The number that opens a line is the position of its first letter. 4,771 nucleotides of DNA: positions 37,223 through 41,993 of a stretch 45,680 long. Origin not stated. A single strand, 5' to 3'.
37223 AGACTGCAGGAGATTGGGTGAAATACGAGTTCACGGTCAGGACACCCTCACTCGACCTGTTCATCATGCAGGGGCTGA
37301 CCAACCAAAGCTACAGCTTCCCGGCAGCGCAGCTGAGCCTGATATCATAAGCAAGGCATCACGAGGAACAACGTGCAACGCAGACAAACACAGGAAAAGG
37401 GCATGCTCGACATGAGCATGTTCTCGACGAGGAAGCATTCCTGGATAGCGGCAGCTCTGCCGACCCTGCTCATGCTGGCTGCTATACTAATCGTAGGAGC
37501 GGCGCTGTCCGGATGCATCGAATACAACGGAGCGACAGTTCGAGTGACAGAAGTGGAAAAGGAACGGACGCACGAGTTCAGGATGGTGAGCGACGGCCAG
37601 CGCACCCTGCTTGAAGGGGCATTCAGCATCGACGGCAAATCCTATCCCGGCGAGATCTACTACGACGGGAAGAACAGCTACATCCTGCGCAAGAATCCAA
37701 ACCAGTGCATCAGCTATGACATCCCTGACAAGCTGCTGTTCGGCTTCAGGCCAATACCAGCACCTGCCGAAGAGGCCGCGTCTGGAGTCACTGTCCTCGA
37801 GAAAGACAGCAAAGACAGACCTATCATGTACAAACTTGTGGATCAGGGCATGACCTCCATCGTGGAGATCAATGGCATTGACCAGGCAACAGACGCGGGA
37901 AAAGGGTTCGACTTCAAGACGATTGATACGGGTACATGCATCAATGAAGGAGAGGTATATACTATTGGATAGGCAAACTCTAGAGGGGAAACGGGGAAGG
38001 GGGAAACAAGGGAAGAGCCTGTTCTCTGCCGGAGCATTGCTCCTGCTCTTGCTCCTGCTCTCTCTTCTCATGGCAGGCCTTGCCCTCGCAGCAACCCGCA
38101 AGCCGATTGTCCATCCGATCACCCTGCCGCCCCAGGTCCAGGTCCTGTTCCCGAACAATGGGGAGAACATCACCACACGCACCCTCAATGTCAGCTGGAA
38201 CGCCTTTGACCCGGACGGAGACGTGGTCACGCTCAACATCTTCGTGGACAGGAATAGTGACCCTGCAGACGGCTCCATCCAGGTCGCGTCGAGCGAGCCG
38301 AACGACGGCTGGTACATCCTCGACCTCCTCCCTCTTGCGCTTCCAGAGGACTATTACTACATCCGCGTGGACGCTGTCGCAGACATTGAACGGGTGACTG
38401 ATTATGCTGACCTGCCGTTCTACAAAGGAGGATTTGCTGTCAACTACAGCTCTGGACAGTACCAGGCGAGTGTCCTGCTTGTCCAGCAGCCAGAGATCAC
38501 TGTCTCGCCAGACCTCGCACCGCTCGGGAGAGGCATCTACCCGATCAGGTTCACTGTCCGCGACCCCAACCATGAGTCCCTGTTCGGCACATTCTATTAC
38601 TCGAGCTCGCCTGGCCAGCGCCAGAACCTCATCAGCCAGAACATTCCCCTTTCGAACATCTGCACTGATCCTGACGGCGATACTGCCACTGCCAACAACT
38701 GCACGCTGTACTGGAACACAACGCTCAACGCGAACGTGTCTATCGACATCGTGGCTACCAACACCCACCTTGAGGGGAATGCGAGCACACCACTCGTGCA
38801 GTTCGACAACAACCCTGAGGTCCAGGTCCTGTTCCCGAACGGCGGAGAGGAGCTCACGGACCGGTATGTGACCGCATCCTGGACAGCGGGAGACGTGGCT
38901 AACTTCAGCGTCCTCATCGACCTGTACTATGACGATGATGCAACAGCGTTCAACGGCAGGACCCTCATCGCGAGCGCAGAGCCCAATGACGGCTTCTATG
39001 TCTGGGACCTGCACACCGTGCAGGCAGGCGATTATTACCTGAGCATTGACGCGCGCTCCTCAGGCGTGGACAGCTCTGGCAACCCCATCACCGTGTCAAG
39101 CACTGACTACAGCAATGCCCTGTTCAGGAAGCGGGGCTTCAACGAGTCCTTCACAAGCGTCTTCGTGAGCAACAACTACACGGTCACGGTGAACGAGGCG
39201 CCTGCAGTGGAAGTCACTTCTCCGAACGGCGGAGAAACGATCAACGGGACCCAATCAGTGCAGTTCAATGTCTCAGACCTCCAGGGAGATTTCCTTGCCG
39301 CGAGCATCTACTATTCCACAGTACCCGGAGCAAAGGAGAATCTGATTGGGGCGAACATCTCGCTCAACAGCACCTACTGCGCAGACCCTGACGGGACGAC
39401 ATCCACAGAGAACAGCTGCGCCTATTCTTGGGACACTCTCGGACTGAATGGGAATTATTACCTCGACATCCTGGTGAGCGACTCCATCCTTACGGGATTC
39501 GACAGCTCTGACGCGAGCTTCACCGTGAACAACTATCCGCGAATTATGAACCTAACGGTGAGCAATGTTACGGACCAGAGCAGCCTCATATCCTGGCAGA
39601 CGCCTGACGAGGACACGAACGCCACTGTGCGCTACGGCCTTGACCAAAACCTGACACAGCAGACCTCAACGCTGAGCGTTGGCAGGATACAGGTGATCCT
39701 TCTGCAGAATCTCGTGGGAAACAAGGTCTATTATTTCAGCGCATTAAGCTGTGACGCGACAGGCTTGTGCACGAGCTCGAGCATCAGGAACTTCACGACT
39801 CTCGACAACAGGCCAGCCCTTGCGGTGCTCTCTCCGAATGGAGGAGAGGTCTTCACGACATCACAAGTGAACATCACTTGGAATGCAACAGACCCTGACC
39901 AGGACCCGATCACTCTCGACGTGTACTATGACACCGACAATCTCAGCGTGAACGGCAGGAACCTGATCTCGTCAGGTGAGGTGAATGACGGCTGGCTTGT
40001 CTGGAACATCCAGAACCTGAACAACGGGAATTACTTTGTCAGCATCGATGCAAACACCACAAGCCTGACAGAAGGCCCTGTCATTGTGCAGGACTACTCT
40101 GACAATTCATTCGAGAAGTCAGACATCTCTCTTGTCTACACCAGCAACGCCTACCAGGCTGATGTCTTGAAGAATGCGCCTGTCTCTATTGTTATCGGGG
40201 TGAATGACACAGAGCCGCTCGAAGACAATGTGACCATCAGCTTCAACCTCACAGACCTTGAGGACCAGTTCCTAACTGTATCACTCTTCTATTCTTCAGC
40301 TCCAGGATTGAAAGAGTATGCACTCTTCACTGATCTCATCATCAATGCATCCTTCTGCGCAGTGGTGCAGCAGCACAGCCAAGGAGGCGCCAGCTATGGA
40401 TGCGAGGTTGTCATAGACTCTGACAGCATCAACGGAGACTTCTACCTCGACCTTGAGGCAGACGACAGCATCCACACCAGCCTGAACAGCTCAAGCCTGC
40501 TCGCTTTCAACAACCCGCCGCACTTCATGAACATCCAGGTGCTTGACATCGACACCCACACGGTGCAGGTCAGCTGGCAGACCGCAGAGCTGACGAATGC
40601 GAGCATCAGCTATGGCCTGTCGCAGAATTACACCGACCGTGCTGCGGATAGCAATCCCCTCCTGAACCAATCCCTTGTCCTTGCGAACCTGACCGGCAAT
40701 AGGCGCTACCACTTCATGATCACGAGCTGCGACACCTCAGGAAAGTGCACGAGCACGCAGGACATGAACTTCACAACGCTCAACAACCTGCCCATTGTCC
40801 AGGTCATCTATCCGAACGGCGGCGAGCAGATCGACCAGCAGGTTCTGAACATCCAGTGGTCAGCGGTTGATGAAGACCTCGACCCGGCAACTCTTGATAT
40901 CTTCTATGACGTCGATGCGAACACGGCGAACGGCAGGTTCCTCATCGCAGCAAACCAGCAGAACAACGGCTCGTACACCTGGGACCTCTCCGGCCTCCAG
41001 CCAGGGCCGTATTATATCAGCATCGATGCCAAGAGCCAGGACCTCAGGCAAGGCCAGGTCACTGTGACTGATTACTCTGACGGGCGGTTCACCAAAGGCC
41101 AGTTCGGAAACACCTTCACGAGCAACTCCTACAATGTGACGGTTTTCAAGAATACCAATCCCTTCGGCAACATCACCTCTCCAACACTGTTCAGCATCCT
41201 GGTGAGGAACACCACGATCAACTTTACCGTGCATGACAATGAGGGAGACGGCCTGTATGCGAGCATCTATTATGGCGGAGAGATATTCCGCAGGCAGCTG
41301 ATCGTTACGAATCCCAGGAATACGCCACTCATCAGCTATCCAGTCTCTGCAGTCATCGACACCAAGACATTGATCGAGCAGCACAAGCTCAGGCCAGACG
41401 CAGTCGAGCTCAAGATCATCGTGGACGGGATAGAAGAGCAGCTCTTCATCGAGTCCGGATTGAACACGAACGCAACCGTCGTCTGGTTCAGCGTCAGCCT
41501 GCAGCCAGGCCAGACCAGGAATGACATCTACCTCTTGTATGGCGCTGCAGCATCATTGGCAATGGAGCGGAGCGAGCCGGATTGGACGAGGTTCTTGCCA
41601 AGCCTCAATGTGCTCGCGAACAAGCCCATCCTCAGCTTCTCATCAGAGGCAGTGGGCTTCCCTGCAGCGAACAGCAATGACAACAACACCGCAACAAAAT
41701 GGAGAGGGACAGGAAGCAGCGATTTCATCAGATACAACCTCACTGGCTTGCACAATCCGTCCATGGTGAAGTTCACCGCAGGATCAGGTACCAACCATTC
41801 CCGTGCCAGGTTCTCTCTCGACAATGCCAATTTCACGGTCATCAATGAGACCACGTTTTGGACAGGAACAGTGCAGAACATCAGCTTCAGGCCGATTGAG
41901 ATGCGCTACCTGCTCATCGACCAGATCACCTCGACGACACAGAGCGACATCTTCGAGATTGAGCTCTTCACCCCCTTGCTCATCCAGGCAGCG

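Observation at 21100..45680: Co-directional secretome island of more than 24 kb: chaperone-like lipoprotein plus three giant multidomain surface proteins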

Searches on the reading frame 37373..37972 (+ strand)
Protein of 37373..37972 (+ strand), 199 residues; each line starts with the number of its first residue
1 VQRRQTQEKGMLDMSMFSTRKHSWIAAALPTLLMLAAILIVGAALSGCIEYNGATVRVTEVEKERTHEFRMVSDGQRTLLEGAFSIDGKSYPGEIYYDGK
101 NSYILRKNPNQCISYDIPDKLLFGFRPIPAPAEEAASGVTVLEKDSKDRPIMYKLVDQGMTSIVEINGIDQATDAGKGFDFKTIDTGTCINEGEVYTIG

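Call 4: search_protein_families(library=pfam, proteins=[window:37373-37972:+], max_evalue=0.01)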
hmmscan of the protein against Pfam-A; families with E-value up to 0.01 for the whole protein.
window:37373-37972:+ (199 aa): 0 families

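Call 11: find_encoding_contigs(protein=window:37373-37972:+, flank=10000, max_places=6)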
Protein window:37373-37972:+ (199 aa): no gene with exactly this product is on record in the collection.

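Call 14: find_encoding_contigs(protein=window:37403-37972:+, flank=10000, max_places=6)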
Protein window:37403-37972:+ (189 aa): no gene with exactly this product is on record in the collection.

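Call 22: find_homologous_proteins(query=window:37373-37972:+, max_evalue=0.01)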
Query window:37373-37972:+ (199 aa): 2 proteins with E <= 0.01 among 568 candidates.
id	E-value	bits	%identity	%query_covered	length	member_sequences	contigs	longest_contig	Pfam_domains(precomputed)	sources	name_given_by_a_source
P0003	5.9e-128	442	100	100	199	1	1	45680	-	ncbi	ncbi:MAG: hypothetical protein V1743_07165 [Nanoarchaeota archaeon]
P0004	8.0e-91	321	82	92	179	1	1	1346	-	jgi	-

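Call 23: find_encoding_contigs(protein=P0004, flank=10000, max_places=4)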
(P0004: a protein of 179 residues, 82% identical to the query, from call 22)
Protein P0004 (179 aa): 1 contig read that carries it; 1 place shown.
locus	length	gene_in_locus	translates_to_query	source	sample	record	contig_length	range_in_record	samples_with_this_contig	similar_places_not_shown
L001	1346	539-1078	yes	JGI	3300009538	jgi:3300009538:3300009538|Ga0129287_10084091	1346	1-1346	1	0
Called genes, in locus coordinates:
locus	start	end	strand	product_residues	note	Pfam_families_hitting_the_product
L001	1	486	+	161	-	?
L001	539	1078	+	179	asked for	-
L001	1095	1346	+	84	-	?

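Call 37: search_protein_families(library=ncbifam, proteins=[window:37373-37972:+], max_evalue=0.05)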
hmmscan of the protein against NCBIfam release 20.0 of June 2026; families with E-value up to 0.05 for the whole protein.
window:37373-37972:+ (199 aa): 0 families

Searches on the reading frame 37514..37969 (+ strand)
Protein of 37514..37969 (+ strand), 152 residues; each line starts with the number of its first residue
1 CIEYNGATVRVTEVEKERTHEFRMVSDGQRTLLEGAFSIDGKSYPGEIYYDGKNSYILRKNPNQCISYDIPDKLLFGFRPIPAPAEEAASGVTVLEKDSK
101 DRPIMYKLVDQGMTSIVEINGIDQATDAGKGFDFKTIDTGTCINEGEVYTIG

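Call 50: predict_structure(alignment_id=A2)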
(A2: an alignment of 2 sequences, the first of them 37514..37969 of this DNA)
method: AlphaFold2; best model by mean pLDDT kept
length: 152 residues; sequences in the alignment: 2
mean_pLDDT: 49.0   pTM: 0.41
mean pLDDT of the five models: 49.0, 36.6, 35.1, 30.1, 29.0
residues with pLDDT >= 90: 0; 70-90: 8; 50-70: 60; < 50: 84
segments of 3 or more residues with pLDDT < 50: 1-13, 50-80, 114-152
pLDDT, mean of each block of 10 residues (from residue 1): 36 58 63 62 55 45 41 40 55 65 67 48 35 35 33 30
secondary structure, 60 per line:
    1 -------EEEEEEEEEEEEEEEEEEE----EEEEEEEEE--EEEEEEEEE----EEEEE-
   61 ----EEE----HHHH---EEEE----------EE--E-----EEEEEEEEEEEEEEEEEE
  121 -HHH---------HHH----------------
elements in order: E8-26 E31-39 E42-50 E55-59 E65-67 H72-75 E79-82 E103-120

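Call 108: fold_search(model_id=the predicted structure, library=pdb)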
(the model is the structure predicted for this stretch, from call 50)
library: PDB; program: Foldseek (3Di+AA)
matches with E <= 10: 538; with E <= 0.001: 0
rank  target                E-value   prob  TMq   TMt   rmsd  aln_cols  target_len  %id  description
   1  9uwk                  1.5e-01  0.10  0.16  0.17  17.3       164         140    7  Crystal structure of human galectin-10 produced by cell-free protein synthesis (released 2026-02-18)
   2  9uwo_A                1.9e-01  0.10  0.16  0.17  17.1       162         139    8  Crystal structure of human galectin-10 produced by cell-free protein synthesis in complex with sucrose (released 2026-02-18)
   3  1sjv                  2.2e-01  0.14  0.15  0.20  16.3       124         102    8  Three-Dimensional Structure of a Llama VHH Domain Swapping (released 2004-06-01)
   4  8yqa                  2.4e-01  0.09  0.16  0.17  15.8       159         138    8  Galectin-10 L27A (released 2025-03-26)
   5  6l64                  2.6e-01  0.09  0.16  0.17  17.2       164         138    7  X-ray structure of human galectin-10 in complex with D-glucose (released 2020-03-04)
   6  5xrg                  2.7e-01  0.09  0.16  0.17  16.9       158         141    9  Galectin-10/Charcot-Leyden crystal protein crystal structure (released 2018-01-24)
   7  6glx_A                2.7e-01  0.08  0.16  0.17  17.1       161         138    7  Structure of galectin-10 in complex with the Fab fragment of a Charcot-Leyden crystal solubilizing antibody, 4E8 (released 2019-06-05)
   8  8jae_A                2.7e-01  0.08  0.16  0.17  15.6       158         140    8  Crystal structure of E33A mutant human galectin-10 produced by cell-free protein synthesis in complex with melezitose (released 2024-05-08)
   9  5xrm                  3.0e-01  0.08  0.16  0.17  17.2       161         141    8  Galectin-10/Charcot-Leyden crystal protein variant W72A crystal structure (released 2018-01-24)
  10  7x7z_A                3.2e-01  0.14  0.21  0.22  12.4       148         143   11  The crystal structure of 2+2/4+2 cyclase PloI4 (released 2023-02-08)
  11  9gtx_A                3.3e-01  0.11  0.18  0.17  15.3       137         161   12  Structural and functional analysis of the Helicobacter pylori lipoprotein chaperone LolA (released 2024-12-18)
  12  7xxy_A                3.3e-01  0.08  0.17  0.18  17.1       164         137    8  Macaca mulatta galectin-10/Charcot-Leyden crystal protein with lactose (released 2023-04-12)
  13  5xrk                  3.3e-01  0.08  0.16  0.17  16.9       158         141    9  Galectin-10/Charcot-Leyden crystal protein variant C57A crystal structure (released 2018-01-24)
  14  5xro                  3.5e-01  0.08  0.16  0.17  16.9       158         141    9  Galectin-10/Charcot-Leyden crystal protein variant Q74A crystal structure (released 2018-01-24)
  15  6a1v                  3.5e-01  0.08  0.16  0.17  16.8       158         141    9  Charcot-Leyden crystal protein/Galectin-10 variant E33Q (released 2018-12-26)
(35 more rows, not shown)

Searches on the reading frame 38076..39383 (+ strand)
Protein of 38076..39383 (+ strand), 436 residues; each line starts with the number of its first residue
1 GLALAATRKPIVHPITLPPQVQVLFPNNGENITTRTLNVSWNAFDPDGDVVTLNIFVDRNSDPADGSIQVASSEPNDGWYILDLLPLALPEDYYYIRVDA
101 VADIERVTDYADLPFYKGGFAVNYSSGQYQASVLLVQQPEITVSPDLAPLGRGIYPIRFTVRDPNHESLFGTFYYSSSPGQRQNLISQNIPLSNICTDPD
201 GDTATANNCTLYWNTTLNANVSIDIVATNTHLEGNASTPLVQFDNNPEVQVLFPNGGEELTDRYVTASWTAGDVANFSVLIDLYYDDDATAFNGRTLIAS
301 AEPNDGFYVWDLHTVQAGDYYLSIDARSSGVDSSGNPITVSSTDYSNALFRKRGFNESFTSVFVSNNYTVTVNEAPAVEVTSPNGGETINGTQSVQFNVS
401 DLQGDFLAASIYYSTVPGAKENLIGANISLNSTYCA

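Call 34: search_protein_families(library=pfam, proteins=[window:38076-39383:+], max_evalue=0.05)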
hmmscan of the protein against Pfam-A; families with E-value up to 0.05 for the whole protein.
window:38076-39383:+ (436 aa): 3 families
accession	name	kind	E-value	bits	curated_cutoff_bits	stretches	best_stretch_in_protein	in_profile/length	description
PF17957.7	Big_7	-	1.8e-08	35.4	24.1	1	19-75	1-47/70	Bacterial Ig domain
PF10342.15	Kre9_KNH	-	0.00012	23.2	24.6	0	254-328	2-79/94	Kre9/KNH-like N-terminal Ig-like domain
PF17963.7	Big_9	-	0.0016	19.7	23.6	0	331-406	28-81/89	Bacterial Ig domain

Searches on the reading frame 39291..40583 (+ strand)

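Call 34: search_protein_families(library=pfam, proteins=[window:39291-40583:+], max_evalue=0.05)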
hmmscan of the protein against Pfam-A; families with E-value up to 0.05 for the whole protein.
window:39291-40583:+ (431 aa): 6 families
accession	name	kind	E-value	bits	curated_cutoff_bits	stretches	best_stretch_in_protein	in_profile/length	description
PF16656.11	Pur_ac_phosph_N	-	9.7e-07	29.7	30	1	84-170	2-93/93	Purple acid Phosphatase, N-terminal domain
PF10342.15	Kre9_KNH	-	3.6e-05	24.9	24.6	1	181-257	1-80/94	Kre9/KNH-like N-terminal Ig-like domain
PF00041.27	fn3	-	0.00011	22.7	25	1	84-150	4-65/84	Fibronectin type III domain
PF18962.6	Por_Secre_tail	-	0.0028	18.4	27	1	216-260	25-70/75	Secretion system C-terminal sorting domain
PF17957.7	Big_7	-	0.009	17.1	24.1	1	175-250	1-68/70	Bacterial Ig domain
PF14524.12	Wzt_C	-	0.023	15.1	30.4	0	238-273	88-124/143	Wzt C-terminal domain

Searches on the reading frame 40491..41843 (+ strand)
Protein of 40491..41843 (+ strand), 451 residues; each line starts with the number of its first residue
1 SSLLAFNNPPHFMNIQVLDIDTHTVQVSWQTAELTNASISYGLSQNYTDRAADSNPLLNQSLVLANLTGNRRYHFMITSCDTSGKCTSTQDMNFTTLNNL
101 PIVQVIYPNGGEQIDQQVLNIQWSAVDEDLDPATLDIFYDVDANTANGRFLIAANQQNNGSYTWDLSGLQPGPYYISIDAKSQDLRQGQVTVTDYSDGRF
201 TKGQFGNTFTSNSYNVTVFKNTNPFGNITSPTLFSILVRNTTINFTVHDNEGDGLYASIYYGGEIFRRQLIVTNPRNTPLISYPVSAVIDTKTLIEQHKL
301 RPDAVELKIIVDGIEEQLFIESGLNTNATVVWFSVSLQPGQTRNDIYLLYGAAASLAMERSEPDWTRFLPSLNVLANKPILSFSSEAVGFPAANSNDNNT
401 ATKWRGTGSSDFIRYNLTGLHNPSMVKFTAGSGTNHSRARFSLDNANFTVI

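Call 34: search_protein_families(library=pfam, proteins=[window:40491-41843:+], max_evalue=0.05)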
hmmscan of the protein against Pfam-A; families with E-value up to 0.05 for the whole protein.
window:40491-41843:+ (451 aa): 7 families
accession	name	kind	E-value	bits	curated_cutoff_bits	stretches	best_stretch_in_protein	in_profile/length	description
PF00041.27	fn3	-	4.7e-07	30.4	25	1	9-89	2-78/84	Fibronectin type III domain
PF10342.15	Kre9_KNH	-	2.6e-06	28.5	24.6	1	108-183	2-80/94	Kre9/KNH-like N-terminal Ig-like domain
PF16656.11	Pur_ac_phosph_N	-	0.00044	21.2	30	1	13-96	4-93/93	Purple acid Phosphatase, N-terminal domain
PF17957.7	Big_7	-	0.0012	19.9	24.1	1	101-177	1-69/70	Bacterial Ig domain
PF18962.6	Por_Secre_tail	-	0.014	16.1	27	0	141-184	24-68/75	Secretion system C-terminal sorting domain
PF10102.14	DUF2341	-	0.025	15.4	23.4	0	318-357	17-57/84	Domain of unknown function (DUF2341)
PF24421.1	Ig_J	-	0.032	14.8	29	0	154-195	60-99/104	Tip attachment protein J, Ig-like domain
